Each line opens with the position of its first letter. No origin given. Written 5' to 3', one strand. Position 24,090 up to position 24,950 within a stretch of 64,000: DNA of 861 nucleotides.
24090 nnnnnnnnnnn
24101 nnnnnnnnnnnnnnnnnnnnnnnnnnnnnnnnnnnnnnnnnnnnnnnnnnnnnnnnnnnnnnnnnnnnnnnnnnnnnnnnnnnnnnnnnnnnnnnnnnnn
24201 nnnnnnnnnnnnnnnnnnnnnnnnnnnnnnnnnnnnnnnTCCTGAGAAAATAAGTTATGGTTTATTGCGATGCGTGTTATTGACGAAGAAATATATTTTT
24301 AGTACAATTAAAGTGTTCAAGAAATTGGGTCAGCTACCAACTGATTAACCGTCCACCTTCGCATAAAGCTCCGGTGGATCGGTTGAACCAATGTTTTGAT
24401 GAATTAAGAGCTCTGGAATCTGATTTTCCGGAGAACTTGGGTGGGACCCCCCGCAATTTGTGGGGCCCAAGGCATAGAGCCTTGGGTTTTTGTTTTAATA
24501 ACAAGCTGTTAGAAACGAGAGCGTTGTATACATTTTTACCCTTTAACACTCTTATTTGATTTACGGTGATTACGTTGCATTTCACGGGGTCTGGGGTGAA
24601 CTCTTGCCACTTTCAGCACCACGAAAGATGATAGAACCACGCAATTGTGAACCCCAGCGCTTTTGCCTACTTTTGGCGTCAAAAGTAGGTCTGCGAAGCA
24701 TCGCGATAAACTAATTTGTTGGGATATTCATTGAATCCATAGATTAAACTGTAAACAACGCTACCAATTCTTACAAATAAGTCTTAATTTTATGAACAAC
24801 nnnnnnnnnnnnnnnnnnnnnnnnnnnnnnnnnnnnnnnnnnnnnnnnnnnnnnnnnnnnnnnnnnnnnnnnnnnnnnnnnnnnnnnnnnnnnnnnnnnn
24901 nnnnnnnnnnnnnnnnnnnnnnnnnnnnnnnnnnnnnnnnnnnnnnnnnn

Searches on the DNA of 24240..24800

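Call 85: search_rna_families(source=window, start=24240, end=24800, threshold=evalue, max_evalue=1)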
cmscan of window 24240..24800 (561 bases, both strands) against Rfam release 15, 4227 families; matches with E-value up to 1: 3.
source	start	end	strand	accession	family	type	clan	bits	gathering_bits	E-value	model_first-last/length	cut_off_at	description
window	24307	24472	+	RF00230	T-box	Cis-reg; leader;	-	31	93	4e-05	1-219/219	no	T-box leader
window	24402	24493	+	RF02343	ar9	Gene; sRNA;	-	20.8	45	0.51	1-149/149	no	Alphaproteobacterial sRNA ar9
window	24451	24495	+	RF00110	RybB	Gene; sRNA;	-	18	40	0.41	19-79/79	no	RybB RNA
